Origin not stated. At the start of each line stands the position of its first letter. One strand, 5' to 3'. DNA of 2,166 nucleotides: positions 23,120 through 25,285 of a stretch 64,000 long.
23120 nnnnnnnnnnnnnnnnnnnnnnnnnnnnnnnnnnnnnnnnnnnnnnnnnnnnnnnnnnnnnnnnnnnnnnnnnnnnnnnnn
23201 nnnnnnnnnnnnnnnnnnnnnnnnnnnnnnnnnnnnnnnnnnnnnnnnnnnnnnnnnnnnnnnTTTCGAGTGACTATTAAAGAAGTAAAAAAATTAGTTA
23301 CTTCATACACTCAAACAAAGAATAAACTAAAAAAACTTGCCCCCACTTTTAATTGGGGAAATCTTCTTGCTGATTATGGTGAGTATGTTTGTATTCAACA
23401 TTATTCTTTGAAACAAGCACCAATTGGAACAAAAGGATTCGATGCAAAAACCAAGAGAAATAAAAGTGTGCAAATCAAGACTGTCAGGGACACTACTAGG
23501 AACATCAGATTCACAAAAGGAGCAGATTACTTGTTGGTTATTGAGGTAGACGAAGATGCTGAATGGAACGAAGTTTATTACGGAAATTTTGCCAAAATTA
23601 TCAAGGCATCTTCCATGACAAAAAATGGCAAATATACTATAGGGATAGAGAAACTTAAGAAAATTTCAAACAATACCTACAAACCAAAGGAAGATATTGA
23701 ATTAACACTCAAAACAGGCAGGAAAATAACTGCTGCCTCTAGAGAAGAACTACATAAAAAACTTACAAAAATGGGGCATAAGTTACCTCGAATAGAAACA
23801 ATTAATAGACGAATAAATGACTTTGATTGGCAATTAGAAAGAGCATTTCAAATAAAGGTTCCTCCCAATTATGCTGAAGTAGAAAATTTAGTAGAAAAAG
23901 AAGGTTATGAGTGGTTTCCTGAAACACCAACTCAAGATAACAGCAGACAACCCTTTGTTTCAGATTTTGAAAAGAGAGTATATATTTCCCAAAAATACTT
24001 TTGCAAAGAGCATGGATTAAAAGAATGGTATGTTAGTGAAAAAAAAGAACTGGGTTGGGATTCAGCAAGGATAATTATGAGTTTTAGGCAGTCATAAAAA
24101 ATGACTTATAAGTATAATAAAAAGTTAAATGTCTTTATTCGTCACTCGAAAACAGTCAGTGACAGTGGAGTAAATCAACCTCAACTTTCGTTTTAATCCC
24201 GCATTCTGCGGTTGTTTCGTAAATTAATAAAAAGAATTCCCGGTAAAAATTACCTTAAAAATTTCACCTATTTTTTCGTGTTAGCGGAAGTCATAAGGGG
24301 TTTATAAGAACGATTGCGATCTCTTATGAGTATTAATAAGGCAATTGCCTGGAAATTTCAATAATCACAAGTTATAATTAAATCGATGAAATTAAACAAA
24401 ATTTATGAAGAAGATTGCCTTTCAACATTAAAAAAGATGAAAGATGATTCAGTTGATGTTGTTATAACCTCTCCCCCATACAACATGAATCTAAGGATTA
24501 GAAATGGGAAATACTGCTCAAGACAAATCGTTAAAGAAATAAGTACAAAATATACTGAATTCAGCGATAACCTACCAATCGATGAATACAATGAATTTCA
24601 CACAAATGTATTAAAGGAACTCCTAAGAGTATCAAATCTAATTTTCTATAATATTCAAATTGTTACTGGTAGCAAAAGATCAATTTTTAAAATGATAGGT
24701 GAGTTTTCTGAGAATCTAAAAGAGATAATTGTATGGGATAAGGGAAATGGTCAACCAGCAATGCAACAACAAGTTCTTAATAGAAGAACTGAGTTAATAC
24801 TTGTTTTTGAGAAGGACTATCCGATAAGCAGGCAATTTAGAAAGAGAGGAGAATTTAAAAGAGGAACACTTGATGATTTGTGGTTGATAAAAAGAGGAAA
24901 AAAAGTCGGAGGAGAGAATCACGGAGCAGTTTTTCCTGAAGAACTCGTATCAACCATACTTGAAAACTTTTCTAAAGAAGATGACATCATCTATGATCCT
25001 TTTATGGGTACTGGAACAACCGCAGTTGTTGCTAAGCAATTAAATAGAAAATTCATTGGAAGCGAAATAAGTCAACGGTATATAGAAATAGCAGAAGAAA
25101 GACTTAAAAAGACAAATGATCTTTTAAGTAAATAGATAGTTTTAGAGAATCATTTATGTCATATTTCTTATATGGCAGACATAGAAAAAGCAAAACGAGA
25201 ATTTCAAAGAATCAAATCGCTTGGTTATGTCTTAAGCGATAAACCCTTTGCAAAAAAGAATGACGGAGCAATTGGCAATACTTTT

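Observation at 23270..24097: Orphan Mrr-like PD-(D/E)xK nuclease fused to tandem HTH modules: candidate glmS-targeted homing endonuclease or single-gene defence nuclease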

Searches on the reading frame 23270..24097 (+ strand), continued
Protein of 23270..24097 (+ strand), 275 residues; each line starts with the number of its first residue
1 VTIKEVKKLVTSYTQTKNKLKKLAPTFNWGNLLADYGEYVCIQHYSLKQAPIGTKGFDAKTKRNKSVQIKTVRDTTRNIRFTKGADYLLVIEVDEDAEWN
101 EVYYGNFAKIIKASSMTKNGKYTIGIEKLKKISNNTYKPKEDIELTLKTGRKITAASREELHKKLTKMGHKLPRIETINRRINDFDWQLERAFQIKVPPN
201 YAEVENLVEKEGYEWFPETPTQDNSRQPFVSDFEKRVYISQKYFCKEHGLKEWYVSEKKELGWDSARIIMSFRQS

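Call 83: find_encoding_contigs(protein=P0186, flank=4000, max_places=10)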
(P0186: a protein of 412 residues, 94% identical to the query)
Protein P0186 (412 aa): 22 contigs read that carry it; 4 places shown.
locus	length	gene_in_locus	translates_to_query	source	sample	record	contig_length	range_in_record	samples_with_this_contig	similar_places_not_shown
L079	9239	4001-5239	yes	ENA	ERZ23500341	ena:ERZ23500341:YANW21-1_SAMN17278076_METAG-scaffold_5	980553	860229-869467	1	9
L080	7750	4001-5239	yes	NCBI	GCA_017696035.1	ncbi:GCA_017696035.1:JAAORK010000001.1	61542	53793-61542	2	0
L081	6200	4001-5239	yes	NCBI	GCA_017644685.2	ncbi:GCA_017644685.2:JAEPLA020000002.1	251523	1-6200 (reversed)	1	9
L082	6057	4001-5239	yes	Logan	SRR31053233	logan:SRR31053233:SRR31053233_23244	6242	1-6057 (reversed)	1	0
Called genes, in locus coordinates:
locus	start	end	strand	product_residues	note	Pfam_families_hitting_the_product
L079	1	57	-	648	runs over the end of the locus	PF02784:Orn_Arg_deC_N, PF17810:Arg_decarb_HB, PF17944:Arg_decarbox_C (weak)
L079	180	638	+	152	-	PF00334:NDK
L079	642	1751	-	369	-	PF00890:FAD_binding_2, PF01266:DAO, PF01494:FAD_binding_3 (faint)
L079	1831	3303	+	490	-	PF02934:GatB_N, PF02637:GatB_Yqey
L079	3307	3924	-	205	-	PF01121:CoaE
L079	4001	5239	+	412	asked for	PF01960:ArgJ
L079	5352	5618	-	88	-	-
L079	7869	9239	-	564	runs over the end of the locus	PF03895:YadA_anchor (weak)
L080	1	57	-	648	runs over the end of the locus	PF02784:Orn_Arg_deC_N, PF17810:Arg_decarb_HB, PF17944:Arg_decarbox_C (weak)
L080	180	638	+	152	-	PF00334:NDK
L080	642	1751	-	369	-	PF00890:FAD_binding_2, PF01266:DAO, PF01494:FAD_binding_3 (faint)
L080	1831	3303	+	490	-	PF02934:GatB_N, PF02637:GatB_Yqey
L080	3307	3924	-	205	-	PF01121:CoaE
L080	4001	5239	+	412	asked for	PF01960:ArgJ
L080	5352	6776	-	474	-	-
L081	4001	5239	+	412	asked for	PF01960:ArgJ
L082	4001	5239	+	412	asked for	PF01960:ArgJ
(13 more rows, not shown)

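Call 94: search_dna_similar(query=window:23270-24094:+, collection=plasmids, mode=protein, max_evalue=0.001, max_rows=15)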
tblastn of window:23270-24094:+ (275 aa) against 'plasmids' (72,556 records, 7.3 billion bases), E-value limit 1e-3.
Records with a match: 5; places in all: 5; records where one place covers at least 80% of the query: 0.
Best place of each record, by identity: <60% 5.
By first word of the organism name: Clostridium 4; Citrobacter 1.
By predicted mobility (MOB-suite, as given by PLSDB): non-mobilizable 5.
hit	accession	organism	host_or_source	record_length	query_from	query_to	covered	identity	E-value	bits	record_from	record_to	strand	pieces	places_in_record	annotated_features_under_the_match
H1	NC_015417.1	Clostridium botulinum BKT015925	-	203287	10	151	52%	30.1%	4e-7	58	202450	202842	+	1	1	hypothetical protein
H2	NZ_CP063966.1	Clostridium botulinum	Chicken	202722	10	151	52%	30.1%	2e-6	56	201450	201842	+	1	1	hypothetical protein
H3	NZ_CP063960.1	Clostridium botulinum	Bovine,feces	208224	10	151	52%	30.1%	2e-6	56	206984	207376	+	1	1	hypothetical protein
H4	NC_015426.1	Clostridium botulinum BKT015925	-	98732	30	132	37%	36.2%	2e-6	56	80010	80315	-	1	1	hypothetical protein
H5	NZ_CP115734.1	Citrobacter braakii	-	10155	17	130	41%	27.0%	7e-5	51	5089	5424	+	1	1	hypothetical protein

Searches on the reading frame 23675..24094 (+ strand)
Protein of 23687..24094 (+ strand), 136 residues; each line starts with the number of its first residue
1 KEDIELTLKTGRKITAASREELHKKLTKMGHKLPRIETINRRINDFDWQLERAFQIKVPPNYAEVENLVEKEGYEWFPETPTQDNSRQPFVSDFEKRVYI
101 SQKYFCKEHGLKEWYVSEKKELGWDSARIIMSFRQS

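Call 57: search_protein_representatives(protein=window:23687-24094:+)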
Query: 136 residues. Proteins with E-value up to 0.001 (for the whole library): 30; up to 1e-10: 13; up to 1e-30: 1. The best 30 are listed.
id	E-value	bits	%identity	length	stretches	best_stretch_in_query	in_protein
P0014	4.2e-39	150.2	59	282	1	1-134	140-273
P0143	7.3e-24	100.8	43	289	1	10-121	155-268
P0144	4.1e-20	88.7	47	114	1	25-133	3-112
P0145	3.7e-19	85.6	46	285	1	5-120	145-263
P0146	6.6e-19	84.8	41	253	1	13-132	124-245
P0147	1.8e-18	83.4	39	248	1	2-134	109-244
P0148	1.7e-17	80.2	46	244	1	42-135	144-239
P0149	5.3e-17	78.6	44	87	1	50-134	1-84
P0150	6.4e-17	78.4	86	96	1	34-77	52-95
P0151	2.2e-16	76.6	47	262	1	33-121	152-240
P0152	3.9e-13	66.1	38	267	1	20-133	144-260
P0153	1.8e-12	64.0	47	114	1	64-133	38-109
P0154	2.3e-11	60.4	34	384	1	21-122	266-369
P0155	3.8e-10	56.4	37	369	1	20-117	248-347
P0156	1.7e-09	54.3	39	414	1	30-130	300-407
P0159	4.5e-08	49.7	36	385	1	3-109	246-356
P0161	1.3e-07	48.2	32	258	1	8-126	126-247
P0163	2.6e-07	47.2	30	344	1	22-133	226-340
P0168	1.4e-05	41.6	31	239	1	2-112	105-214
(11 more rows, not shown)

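Call 58: search_protein_families(library=pfam, proteins=[P0154, P0155, P0156, P0159, P0163, P0146, P0147, P0148, P0161, P0168], max_evalue=0.01)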
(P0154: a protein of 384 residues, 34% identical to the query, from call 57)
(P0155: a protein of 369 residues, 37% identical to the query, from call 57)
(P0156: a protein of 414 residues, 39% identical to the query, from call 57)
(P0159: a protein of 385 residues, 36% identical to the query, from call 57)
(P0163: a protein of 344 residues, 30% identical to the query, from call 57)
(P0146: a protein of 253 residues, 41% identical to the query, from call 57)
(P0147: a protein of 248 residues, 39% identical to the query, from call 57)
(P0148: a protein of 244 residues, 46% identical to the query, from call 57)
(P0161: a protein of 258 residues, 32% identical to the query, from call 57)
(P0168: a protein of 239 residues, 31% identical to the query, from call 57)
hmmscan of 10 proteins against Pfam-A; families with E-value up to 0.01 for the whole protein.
P0154 (384 aa): 2 families
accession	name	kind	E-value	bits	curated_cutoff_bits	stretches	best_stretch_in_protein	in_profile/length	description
PF24549.1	DUF7602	-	0.00013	22.2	27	1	263-296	15-48/89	Domain of unknown function (DUF7602)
PF01541.30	GIY-YIG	-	0.0016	19.2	22.6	1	19-85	9-66/78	GIY-YIG catalytic domain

P0155 (369 aa): 0 families

P0156 (414 aa): 0 families

P0159 (385 aa): 3 families
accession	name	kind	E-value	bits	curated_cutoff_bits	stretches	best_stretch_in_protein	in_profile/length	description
PF13556.12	HTH_30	-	0.00063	19.9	27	1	136-159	15-38/59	PucR C-terminal helix-turn-helix domain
PF01541.30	GIY-YIG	-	0.0009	19.9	22.6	1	8-56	3-42/78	GIY-YIG catalytic domain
PF01527.26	HTH_Tnp_1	-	0.0066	17.1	24.1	0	125-157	15-47/75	Transposase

P0163 (344 aa): 1 family
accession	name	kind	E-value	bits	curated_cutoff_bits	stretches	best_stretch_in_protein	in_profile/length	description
PF13556.12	HTH_30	-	0.00027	21.1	27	1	88-116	8-36/59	PucR C-terminal helix-turn-helix domain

P0146 (253 aa): 2 families
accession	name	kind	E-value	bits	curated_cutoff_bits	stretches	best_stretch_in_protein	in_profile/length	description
PF13455.12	MUG113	-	1.7e-16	61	22.3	1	34-102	1-69/73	Meiotically up-regulated gene 113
PF10544.15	T5orf172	-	3.9e-12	47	20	1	3-102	1-96/101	T5orf172 domain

P0147 (248 aa): 2 families
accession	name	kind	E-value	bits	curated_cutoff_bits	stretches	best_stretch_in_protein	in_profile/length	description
PF10544.15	T5orf172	-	3.1e-16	60.2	20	1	4-87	2-98/101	T5orf172 domain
PF13455.12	MUG113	-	4.2e-15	56.5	22.3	1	17-85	1-69/73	Meiotically up-regulated gene 113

P0148 (244 aa): 2 families
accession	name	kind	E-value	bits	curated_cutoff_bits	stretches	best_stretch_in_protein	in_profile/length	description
PF10544.15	T5orf172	-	9e-18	65.1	20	1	3-86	1-97/101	T5orf172 domain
PF13455.12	MUG113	-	4e-17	63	22.3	1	17-85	1-69/73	Meiotically up-regulated gene 113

P0161 (258 aa): 0 families

P0168 (239 aa): 0 families

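Call 59: find_encoding_contigs(protein=P0148, flank=4000, max_places=6)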
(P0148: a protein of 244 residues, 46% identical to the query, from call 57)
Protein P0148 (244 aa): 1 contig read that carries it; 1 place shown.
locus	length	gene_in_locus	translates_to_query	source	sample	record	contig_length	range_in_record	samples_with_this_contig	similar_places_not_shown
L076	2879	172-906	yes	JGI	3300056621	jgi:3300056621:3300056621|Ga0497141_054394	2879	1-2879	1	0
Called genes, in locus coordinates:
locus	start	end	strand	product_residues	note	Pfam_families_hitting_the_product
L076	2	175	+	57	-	?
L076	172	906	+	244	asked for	PF10544:T5orf172, PF13455:MUG113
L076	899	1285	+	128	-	-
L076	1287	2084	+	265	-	-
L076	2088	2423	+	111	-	-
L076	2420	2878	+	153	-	?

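Call 61: find_encoding_contigs(protein=P0147, flank=5000, max_places=6)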
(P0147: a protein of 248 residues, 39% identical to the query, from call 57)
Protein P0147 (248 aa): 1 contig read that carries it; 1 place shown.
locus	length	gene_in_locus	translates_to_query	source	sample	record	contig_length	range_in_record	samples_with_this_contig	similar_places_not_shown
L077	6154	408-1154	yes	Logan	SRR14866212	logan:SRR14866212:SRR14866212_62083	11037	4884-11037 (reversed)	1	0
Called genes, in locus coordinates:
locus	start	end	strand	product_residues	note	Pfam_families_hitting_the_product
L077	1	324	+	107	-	?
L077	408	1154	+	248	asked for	PF10544:T5orf172, PF13455:MUG113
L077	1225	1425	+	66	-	-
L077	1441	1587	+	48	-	-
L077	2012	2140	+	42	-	-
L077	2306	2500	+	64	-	-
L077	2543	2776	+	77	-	-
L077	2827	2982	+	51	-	PF01402:RHH_1 (weak)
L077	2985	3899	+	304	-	PF13479:AAA_24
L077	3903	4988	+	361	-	PF12705:PDDEXK_1, PF10926:DUF2800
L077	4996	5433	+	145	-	PF24579:PDDEXK_14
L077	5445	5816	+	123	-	PF24608:PDDEXK_15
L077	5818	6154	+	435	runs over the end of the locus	PF00772:DnaB, PF13481:AAA_25, PF03796:DnaB_C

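Call 62: find_encoding_contigs(protein=P0154, flank=5000, max_places=6)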
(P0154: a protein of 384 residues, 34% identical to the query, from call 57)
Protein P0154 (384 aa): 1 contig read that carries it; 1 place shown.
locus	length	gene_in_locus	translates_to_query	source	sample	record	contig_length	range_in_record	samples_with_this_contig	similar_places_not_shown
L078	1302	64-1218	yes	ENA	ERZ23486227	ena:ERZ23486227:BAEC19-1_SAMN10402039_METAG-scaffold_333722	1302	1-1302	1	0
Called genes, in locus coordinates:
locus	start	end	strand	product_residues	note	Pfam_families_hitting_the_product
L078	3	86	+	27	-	?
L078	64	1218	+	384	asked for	-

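Call 74: predict_structure(alignment_id=A2)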
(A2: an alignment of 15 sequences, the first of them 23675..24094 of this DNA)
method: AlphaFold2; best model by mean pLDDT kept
length: 140 residues; sequences in the alignment: 15
mean_pLDDT: 89.3   pTM: 0.73
mean pLDDT of the five models: 89.3, 86.8, 85.4, 84.9, 69.0
residues with pLDDT >= 90: 100; 70-90: 33; 50-70: 4; < 50: 3
segments of 3 or more residues with pLDDT < 50: 1-3
pLDDT, mean of each block of 10 residues (from residue 1): 67 88 92 91 91 91 91 93 79 92 94 95 95 91
secondary structure, 60 per line:
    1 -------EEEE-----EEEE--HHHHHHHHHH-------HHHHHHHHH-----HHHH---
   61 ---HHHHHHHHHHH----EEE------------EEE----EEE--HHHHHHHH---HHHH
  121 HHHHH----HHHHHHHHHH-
elements in order: E8-11 E17-20 H23-32 H40-48 H54-57 H64-74 E79-81 E94-96 E101-103 H106-113 H117-125 H130-139

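Call 77: fold_search(model_id=the predicted structure, library=pdb)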
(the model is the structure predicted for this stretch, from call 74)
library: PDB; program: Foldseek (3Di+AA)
matches with E <= 10: 127; with E <= 0.001: 0
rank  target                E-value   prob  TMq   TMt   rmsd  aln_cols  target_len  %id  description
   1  3wjt                  2.1e+00  0.21  0.22  0.18   3.8        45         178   29  Crystal structure of the L68D variant of mLolB (released 2014-03-05)
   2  3j02_A                2.6e+00  0.06  0.17  0.07   8.7        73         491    8  Lidless D386A Mm-cpn in the pre-hydrolysis ATP-bound state (released 2011-05-18)
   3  6ks8_d                2.6e+00  0.04  0.17  0.07   9.7        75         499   15  TRiC at 0.1 mM ADP-AlFx, Conformation 4, 0.1-C4 (released 2019-09-18)
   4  9h2j_B                2.8e+00  0.02  0.18  0.16  20.1       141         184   14  AcMNPV apical cap - C14 anchor complex only (released 2025-06-04)
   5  8vhq_B                3.0e+00  0.07  0.17  0.05   6.0        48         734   14  Crystal structure of E. coli class Ia ribonucleotide reductase alpha subunit W28A variant bound to dATP and ATP (released 2024-09-04)
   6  6kre_A                3.0e+00  0.06  0.16  0.07   8.6        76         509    6  TRiC at 0.05 mM ADP-AlFx, Conformation 2, 0.05-C2 (released 2019-09-18)
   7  6ks7_d                3.0e+00  0.04  0.16  0.07   9.6        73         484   15  TRiC at 0.1 mM ADP-AlFx, Conformation 1, 0.1-C1 (released 2019-09-18)
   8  9rlg_L                3.1e+00  0.15  0.22  0.17   3.7        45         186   29  LolCDE complex with LolB lipoprotein (released 2026-01-21)
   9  9unw_C                3.1e+00  0.05  0.17  0.12   8.9        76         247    9  mouse PDCD5-TRiC complex (released 2026-03-25)
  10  6kre_D                3.4e+00  0.04  0.17  0.08  10.2        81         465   16  TRiC at 0.05 mM ADP-AlFx, Conformation 2, 0.05-C2 (released 2019-09-18)
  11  6krd_d                3.4e+00  0.04  0.16  0.07   9.6        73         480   15  TRiC at 0.05 mM ADP-AlFx, Conformation 4, 0.05-C4 (released 2019-09-18)
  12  3iv5_A                3.4e+00  0.03  0.16  0.23  13.2       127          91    8  Crystal structure of Fis bound to 27 bp optimal binding sequence F1 (released 2010-04-28)
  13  9unw_I                3.8e+00  0.07  0.17  0.11   7.5        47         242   13  mouse PDCD5-TRiC complex (released 2026-03-25)
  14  9cs6_D                3.8e+00  0.03  0.18  0.08   9.4        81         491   14  TRiC-ADP-S5 state is a conformation when TRiC incubated in 1 mM ADP (released 2025-01-22)
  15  6ks7_A                3.8e+00  0.02  0.16  0.05  17.5       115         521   10  TRiC at 0.1 mM ADP-AlFx, Conformation 1, 0.1-C1 (released 2019-09-18)
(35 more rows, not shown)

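Call 79: fold_search(model_id=the predicted structure, library=viral)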
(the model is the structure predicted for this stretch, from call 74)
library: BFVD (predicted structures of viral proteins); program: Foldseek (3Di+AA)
matches with E <= 10: 433; with E <= 0.001: 0
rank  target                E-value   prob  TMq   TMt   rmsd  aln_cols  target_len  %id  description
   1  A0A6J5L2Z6            1.4e-01  0.57  0.24  0.22   8.9        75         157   20  Uncharacterized protein [uncultured Caudovirales phage]
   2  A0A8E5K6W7            4.3e-01  0.38  0.28  0.22   9.4       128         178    8  (no name in the UniProt tables at hand)
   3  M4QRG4                4.6e-01  0.07  0.20  0.06  26.7       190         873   14  (no name in the UniProt tables at hand)
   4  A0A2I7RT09            4.9e-01  0.57  0.28  0.22   5.7        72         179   12  (no name in the UniProt tables at hand)
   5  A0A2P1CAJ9            5.6e-01  0.20  0.20  0.20   6.8        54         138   17  Uncharacterized protein [Salmonella phage SE131]
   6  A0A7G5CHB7            6.3e-01  0.25  0.22  0.21   6.6        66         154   12  (no name in the UniProt tables at hand)
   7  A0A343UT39            7.7e-01  0.14  0.33  0.22  13.1       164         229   13  (no name in the UniProt tables at hand)
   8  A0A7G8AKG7            7.7e-01  0.08  0.21  0.19  19.3       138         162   17  Putative transcriptional regulatory protein [Bacillus phage 1_ICo-2020]
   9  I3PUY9                9.3e-01  0.23  0.22  0.17   4.6        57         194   21  (no name in the UniProt tables at hand)
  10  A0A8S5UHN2            9.3e-01  0.12  0.32  0.12  13.7       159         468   13  Intron associated endonuclease [Myoviridae sp. ctu2j3]
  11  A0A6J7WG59            9.3e-01  0.10  0.31  0.18  17.0       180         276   10  Uncharacterized protein [uncultured Caudovirales phage]
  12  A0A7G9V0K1            9.9e-01  0.15  0.25  0.30   7.4       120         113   15  (no name in the UniProt tables at hand)
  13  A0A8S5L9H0            1.1e+00  0.08  0.20  0.15  15.3        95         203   23  Uncharacterized protein [Myoviridae sp. ctSyg22]
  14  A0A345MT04            1.1e+00  0.04  0.12  0.08  17.1        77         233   25  Uncharacterized protein [crAssphage sp. isolate ctbg_1]
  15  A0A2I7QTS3            1.2e+00  0.20  0.27  0.13   8.8       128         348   12  (no name in the UniProt tables at hand)
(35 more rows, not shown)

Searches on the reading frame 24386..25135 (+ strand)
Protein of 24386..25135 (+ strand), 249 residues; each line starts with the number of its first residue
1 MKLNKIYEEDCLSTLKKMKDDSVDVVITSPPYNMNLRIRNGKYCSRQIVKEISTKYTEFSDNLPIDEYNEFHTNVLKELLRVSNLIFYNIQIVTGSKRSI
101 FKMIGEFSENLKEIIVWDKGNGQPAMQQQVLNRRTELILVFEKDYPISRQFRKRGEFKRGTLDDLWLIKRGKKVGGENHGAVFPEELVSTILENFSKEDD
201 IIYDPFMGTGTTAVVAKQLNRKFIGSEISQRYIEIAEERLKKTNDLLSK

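Call 3: search_protein_families(library=pfam, proteins=[window:24386-25135:+], max_evalue=1)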
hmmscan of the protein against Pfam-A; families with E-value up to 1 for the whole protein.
window:24386-25135:+ (249 aa): 6 families
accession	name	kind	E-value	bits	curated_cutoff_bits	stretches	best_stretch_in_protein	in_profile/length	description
PF01555.25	N6_N4_Mtase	-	2.3e-40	139.4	26.7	1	23-238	1-221/221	DNA methylase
PF02384.22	N6_Mtase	-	1.6e-05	24.8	20.4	2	5-36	108-139/311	N-6 DNA Methylase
PF01170.24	UPF0020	-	3e-05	24.3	22.3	1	197-234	27-64/197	RMKL-like, methyltransferase domain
PF02086.21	MethyltransfD12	-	0.00046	20.4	22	1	186-247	7-70/253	D12 class N6 adenine-specific DNA methyltransferase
PF13649.12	Methyltransf_25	-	0.044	14.9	27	1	207-243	6-44/97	Methyltransferase domain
PF13847.12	Methyltransf_31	-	0.048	13.8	27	1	198-242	3-50/145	Methyltransferase domain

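Call 4: search_protein_families(library=ncbifam, proteins=[window:24386-25135:+], max_evalue=1)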
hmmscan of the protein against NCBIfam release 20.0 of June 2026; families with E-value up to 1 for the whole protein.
window:24386-25135:+ (249 aa): 11 families
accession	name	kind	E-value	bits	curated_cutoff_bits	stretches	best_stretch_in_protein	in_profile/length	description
NF050803.1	DnaMtaseCcrMCaul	equivalog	3.4e-30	105.1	830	1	2-245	2-252/350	adenine-specific DNA-methyltransferase CcrM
NF008572.0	PRK11524.1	equivalog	9.7e-21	74.1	292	2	177-245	193-261/294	adenine-specific DNA-methyltransferase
NF010253.0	PRK13699.1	subfamily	9.4e-15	54.9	244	2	174-242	139-207/226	DNA methyltransferase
TIGR01177.1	TIGR01177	hypoth_equivalog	0.00022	20.7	316.55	1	197-241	181-225/330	TIGR01177 family methyltransferase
TIGR00536.1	hemK_fam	subfamily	0.006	15.7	115.5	1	185-242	99-160/286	HemK family protein methyltransferase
TIGR01230.1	agmatinase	equivalog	0.0083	15.8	174.3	1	18-111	8-89/275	agmatinase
TIGR03534.1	RF_mod_PrmC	equivalog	0.0088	15.5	199.1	0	185-242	74-134/253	peptide chain release factor N(5)-glutamine methyltransferase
NF040721.1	Trm14_Arch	equivalog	0.011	14.8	280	0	19-36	286-303/370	tRNA (guanine(6)-N2)-methyltransferase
NF011529.0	PRK14968.1-3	equivalog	0.02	14.3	162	1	189-242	24-78/198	putative methyltransferase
NF040499.1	Bdr_N_group1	subfamily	0.022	14.6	40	1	200-241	4-45/52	Bdr family repetitive protein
NF043040.1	corrin_prot_MT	hypoth_equivalog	0.081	12.3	180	1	188-244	31-87/216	corrinoid protein-associated methyltransferase CpaM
